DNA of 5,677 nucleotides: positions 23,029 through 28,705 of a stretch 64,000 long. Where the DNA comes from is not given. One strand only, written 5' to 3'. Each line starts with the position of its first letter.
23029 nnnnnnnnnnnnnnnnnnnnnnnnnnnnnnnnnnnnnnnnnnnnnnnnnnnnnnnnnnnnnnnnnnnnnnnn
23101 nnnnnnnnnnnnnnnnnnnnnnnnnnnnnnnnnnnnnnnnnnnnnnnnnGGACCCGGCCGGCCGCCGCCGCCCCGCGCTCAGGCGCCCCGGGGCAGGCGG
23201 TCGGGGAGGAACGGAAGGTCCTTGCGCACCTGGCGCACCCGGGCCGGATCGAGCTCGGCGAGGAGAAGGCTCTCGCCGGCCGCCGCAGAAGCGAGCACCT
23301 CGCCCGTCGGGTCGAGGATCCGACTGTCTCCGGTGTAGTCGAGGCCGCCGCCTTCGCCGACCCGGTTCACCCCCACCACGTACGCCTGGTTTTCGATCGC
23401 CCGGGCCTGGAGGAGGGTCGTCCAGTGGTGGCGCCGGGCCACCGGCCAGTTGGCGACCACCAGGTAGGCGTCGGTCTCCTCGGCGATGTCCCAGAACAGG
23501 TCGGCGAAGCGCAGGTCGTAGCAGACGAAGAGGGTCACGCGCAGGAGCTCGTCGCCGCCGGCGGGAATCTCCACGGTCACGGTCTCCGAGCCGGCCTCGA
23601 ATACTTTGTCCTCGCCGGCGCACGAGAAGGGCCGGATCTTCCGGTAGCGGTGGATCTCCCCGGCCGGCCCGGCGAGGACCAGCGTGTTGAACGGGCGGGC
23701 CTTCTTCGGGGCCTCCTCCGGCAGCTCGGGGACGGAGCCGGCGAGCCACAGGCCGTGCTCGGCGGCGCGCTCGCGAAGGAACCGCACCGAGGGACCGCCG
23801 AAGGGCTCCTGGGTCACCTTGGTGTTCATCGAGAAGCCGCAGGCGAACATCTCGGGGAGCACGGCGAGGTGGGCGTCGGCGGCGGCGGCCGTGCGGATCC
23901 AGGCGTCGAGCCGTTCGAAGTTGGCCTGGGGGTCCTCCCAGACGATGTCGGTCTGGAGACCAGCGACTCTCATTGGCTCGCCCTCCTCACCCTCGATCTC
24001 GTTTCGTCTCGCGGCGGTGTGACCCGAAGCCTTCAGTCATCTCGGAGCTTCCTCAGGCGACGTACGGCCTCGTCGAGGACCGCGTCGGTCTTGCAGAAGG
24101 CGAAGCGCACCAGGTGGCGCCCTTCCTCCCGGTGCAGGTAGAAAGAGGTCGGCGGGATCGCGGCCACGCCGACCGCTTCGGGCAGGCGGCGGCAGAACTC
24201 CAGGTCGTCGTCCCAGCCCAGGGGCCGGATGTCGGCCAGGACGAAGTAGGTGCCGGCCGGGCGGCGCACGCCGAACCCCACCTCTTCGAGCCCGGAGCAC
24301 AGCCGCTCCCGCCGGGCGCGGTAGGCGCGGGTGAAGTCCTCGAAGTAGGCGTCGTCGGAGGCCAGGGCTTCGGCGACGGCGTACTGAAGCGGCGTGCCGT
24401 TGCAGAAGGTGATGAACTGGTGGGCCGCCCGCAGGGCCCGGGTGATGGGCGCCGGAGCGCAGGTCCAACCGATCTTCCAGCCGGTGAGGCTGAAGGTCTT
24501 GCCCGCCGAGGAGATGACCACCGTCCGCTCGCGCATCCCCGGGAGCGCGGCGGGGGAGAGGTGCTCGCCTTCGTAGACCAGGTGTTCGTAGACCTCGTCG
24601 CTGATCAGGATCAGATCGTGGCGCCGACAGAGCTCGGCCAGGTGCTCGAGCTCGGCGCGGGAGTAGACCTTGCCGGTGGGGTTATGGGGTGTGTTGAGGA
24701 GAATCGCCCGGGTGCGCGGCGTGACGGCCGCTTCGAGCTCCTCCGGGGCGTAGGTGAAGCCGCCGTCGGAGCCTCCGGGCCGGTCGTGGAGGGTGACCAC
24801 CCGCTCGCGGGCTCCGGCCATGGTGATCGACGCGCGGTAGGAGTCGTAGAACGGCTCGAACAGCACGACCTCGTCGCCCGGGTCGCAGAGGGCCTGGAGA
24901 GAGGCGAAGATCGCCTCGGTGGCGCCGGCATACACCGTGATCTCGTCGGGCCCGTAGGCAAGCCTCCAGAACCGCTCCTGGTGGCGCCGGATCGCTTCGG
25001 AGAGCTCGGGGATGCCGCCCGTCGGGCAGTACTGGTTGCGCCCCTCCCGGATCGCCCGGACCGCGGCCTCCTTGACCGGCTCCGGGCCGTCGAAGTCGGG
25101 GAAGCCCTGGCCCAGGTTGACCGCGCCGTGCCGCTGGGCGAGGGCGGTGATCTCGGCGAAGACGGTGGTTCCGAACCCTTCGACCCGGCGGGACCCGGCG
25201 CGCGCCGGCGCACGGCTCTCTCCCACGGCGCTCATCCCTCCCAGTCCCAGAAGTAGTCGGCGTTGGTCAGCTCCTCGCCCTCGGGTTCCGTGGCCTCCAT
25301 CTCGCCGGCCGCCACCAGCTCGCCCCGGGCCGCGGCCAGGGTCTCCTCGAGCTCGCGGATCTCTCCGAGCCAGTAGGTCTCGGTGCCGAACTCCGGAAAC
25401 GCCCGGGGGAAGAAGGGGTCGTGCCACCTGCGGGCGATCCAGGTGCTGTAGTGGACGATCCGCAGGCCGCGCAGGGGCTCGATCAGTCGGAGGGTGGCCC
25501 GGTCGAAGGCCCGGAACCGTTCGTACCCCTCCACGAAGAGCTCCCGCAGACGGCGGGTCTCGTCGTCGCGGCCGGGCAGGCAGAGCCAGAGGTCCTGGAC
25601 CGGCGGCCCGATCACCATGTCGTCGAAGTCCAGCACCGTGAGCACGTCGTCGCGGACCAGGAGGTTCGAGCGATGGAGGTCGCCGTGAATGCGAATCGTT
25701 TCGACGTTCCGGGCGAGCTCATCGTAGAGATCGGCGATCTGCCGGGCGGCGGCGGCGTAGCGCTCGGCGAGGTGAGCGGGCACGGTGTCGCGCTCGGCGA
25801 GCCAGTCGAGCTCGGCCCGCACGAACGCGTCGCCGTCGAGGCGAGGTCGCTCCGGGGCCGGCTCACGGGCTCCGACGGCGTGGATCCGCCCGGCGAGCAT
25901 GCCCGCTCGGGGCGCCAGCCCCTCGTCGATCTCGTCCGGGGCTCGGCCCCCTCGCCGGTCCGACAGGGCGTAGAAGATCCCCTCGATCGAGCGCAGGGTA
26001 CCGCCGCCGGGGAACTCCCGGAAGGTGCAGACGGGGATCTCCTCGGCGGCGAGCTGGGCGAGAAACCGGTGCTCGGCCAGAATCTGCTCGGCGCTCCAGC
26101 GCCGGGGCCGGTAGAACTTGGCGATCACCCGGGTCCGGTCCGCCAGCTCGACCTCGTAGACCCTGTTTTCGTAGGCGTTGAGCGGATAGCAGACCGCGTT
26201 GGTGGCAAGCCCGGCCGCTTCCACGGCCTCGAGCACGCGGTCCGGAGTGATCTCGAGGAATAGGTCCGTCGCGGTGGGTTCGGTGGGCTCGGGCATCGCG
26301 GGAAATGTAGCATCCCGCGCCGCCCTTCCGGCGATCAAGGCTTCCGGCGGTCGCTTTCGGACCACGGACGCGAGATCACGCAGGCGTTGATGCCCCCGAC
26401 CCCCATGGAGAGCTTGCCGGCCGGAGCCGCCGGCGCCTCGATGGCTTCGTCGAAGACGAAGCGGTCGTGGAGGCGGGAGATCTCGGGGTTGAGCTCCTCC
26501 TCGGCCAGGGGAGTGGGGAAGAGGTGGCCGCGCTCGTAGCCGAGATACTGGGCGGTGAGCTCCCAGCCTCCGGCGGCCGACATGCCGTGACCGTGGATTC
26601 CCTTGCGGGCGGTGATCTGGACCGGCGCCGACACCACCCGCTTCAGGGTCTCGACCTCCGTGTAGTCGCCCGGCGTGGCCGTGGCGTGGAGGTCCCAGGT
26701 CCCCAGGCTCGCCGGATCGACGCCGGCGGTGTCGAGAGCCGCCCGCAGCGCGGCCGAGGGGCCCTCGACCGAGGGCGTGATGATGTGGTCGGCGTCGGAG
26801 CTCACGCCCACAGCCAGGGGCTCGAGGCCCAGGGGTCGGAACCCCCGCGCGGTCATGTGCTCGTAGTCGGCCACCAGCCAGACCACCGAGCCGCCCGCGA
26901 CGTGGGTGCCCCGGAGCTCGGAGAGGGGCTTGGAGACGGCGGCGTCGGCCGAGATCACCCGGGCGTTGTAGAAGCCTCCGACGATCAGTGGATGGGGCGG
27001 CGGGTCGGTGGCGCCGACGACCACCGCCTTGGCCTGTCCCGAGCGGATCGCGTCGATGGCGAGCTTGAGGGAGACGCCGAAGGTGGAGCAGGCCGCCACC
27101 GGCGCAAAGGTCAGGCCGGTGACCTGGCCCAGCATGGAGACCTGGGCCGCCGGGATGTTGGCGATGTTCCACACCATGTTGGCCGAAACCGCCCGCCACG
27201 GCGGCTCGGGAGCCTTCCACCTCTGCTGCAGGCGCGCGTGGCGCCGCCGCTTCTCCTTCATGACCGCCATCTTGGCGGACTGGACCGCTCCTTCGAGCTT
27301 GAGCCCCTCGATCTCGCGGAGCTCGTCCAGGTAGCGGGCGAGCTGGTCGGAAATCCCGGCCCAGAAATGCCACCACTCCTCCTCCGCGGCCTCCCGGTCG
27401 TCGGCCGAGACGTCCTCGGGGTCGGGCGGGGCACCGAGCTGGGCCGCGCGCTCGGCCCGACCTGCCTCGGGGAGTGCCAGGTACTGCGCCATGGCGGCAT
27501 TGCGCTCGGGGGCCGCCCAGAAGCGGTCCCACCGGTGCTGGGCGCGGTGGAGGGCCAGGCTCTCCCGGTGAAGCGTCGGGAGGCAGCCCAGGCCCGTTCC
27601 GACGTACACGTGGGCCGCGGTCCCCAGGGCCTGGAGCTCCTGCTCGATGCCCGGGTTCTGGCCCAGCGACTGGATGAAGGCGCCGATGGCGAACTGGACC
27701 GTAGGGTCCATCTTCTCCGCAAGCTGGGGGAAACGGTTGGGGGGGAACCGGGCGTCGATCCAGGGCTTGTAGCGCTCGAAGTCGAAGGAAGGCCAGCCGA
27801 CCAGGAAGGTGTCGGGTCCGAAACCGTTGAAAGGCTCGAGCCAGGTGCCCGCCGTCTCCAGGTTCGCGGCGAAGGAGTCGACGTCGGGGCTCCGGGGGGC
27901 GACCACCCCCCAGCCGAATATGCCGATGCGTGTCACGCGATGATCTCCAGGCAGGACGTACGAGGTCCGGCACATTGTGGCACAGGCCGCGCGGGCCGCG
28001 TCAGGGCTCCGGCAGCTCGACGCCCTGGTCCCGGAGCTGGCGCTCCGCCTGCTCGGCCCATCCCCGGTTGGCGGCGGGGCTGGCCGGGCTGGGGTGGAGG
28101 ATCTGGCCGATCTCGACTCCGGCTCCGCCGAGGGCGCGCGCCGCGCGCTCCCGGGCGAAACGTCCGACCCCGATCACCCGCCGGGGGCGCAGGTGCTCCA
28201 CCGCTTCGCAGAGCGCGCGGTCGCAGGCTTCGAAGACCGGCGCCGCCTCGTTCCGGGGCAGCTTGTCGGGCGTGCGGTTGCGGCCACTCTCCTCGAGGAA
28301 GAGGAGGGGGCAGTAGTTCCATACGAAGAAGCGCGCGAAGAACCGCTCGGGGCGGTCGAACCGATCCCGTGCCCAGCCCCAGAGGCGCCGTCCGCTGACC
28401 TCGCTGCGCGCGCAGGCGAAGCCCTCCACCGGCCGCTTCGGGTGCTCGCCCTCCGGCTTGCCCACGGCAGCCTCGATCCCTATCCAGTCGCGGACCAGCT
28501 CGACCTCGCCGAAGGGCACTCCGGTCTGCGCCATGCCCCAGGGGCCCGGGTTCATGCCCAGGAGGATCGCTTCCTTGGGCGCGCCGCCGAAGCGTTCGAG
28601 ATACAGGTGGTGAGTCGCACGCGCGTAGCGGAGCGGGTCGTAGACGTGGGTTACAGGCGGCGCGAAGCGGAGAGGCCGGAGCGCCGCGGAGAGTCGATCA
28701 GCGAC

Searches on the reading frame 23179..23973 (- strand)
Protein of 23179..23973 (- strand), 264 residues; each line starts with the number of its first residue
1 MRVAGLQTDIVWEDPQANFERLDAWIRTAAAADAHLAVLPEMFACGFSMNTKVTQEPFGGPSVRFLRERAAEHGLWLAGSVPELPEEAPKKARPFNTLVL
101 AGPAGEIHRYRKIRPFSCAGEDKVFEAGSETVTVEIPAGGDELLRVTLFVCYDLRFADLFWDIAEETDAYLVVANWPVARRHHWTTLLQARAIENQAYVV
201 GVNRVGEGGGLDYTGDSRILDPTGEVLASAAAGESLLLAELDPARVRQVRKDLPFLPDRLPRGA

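Call 13: search_protein_families(library=pfam, proteins=[window:23179-23973:-], max_evalue=0.00001)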
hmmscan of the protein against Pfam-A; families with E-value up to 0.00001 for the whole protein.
window:23179-23973:- (264 aa): 1 family
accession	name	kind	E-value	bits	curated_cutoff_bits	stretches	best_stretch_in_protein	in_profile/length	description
PF00795.27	CN_hydrolase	-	7.8e-41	140.5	23.2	1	2-251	1-256/256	Carbon-nitrogen hydrolase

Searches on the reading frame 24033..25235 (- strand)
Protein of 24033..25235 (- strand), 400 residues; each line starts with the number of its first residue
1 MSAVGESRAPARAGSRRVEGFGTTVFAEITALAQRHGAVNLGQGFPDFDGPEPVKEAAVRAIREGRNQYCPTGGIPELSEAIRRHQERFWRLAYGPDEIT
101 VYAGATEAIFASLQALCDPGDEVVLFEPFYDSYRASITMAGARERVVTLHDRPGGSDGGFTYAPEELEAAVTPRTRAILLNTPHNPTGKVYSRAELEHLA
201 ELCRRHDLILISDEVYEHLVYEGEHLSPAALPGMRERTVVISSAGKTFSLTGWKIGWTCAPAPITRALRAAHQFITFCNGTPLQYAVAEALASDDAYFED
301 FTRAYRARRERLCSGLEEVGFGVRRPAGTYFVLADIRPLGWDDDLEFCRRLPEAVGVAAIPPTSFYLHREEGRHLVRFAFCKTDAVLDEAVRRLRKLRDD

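Call 13: search_protein_families(library=pfam, proteins=[window:24033-25235:-], max_evalue=0.00001)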
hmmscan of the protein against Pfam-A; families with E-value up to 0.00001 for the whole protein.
window:24033-25235:- (400 aa): 3 families
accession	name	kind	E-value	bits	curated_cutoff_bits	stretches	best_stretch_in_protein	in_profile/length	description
PF00155.27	Aminotran_1_2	-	1.7e-64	218.8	19.7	1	39-394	4-361/361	Aminotransferase class I and II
PF01053.26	Cys_Met_Meta_PP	-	4.2e-07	29.3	27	1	99-215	70-175/381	Cys/Met metabolism PLP-dependent enzyme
PF01041.23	DegT_DnrJ_EryC1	-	2.6e-06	27.3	19.8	1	102-213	45-145/360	DegT/DnrJ/EryC1/StrS aminotransferase family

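Call 81: search_protein_families(library=ncbifam, proteins=[window:24033-25235:-], max_evalue=1e-10)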
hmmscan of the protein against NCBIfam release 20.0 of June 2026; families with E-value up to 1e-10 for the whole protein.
window:24033-25235:- (400 aa): 60 families (the best 25 are shown)
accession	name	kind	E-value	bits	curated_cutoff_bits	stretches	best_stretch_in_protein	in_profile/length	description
NF005855.0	PRK07777.1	equivalog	1.2e-164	548.3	553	1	15-399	7-389/391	pyridoxal phosphate-dependent aminotransferase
NF006488.0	PRK08912.1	equivalog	1.2e-136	455.7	498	1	19-398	9-384/387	aminotransferase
NF006569.0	PRK09082.1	subfamily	1.5e-121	406.2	420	1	17-397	11-386/386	methionine aminotransferase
NF009079.0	PRK12414.1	subfamily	4.4e-93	312.3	481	1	17-397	10-384/384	methionine aminotransferase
NF041364.1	GntC_guanitoxin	equivalog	4.7e-86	288.9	415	1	39-397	1-356/356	guanitoxin biosynthesis PLP-dependent (S)-gamma-hydroxy-L-arginine cyclodehydratase GntC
NF041091.1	asp_aminotase_Arch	equivalog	8.1e-82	275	550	1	36-396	27-373/376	aspartate aminotransferase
NF005816.0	PRK07682.1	equivalog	7.3e-76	255.3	620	1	33-397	26-382/390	aminotransferase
NF004770.0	PRK06108.1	subfamily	3.4e-70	236.9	422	1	33-396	33-390/396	pyridoxal phosphate-dependent aminotransferase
NF005817.0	PRK07683.1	equivalog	3.6e-70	236.6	575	1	32-396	24-379/387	aminotransferase A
NF005588.0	PRK07309.1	equivalog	6.6e-67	226.1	576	1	36-396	30-384/391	pyridoxal phosphate-dependent aminotransferase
NF004975.0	PRK06348.1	equivalog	7.2e-64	216.1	549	1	23-397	15-382/384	pyridoxal phosphate-dependent aminotransferase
NF004769.0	PRK06107.1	equivalog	7.8e-63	212.6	617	1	36-335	33-331/402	aspartate transaminase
NF005744.0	PRK07568.1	subfamily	7.8e-63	212.6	389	1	39-395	35-387/398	pyridoxal phosphate-dependent aminotransferase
NF006514.0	PRK08960.1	equivalog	1.1e-61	208.8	554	1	33-396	29-383/388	pyridoxal phosphate-dependent aminotransferase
NF005601.0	PRK07337.1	equivalog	1.1e-58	199.3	496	1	36-397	35-391/394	pyridoxal phosphate-dependent aminotransferase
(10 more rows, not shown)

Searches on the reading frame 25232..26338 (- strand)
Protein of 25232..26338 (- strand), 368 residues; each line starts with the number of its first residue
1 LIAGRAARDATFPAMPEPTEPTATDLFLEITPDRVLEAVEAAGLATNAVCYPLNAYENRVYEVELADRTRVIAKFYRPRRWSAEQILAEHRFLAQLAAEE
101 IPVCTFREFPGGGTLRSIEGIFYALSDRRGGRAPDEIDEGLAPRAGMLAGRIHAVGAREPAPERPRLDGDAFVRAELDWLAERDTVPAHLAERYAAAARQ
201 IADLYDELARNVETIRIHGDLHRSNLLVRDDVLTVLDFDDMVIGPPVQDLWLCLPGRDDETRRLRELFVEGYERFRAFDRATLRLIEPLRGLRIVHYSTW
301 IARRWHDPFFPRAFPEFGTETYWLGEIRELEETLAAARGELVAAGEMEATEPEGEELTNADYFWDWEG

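Call 14: search_protein_families(library=pfam, proteins=[window:25232-26338:-], max_evalue=0.00001)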
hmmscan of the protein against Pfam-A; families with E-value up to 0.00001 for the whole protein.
window:25232-26338:- (368 aa): 1 family
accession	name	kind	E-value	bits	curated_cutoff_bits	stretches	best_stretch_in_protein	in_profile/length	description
PF01636.29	APH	-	8.4e-36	124.4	23.2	1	56-285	9-238/239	Phosphotransferase enzyme family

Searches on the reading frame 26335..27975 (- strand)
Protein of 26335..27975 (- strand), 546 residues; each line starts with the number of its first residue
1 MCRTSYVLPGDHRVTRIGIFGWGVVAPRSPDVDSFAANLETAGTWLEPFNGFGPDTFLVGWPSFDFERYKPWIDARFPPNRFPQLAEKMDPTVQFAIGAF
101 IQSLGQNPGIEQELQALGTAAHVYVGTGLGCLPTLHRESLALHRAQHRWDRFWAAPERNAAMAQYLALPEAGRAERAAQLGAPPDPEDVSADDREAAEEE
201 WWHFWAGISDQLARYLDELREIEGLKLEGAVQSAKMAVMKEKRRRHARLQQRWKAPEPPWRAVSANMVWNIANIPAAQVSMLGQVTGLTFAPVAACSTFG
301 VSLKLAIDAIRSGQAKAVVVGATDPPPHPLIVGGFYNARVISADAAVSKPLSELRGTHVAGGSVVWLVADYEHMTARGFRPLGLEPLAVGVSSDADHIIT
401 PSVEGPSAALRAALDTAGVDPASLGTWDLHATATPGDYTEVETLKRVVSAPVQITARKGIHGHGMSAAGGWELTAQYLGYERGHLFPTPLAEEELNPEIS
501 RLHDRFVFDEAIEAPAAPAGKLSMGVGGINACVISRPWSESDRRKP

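Call 14: search_protein_families(library=pfam, proteins=[window:26335-27975:-], max_evalue=0.00001)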
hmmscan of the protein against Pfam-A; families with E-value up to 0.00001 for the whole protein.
window:26335-27975:- (546 aa): 2 families
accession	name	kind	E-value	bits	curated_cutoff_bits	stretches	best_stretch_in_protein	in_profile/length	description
PF00109.32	ketoacyl-synt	-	7.7e-18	65.4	20.8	1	260-364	139-242/252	Beta-ketoacyl synthase, N-terminal domain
PF02801.28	Ketoacyl-synt_C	-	4.4e-13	49.7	20.8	1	389-488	7-115/119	Beta-ketoacyl synthase, C-terminal domain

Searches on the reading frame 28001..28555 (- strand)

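Call 14: search_protein_families(library=pfam, proteins=[window:28001-28555:-], max_evalue=0.00001)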
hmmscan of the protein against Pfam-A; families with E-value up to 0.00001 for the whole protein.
window:28001-28555:- (184 aa): 1 family
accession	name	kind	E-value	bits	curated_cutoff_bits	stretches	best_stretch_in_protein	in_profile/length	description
PF03167.25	UDG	-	2.6e-07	31.3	24.3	1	2-161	16-124/141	Uracil DNA glycosylase superfamily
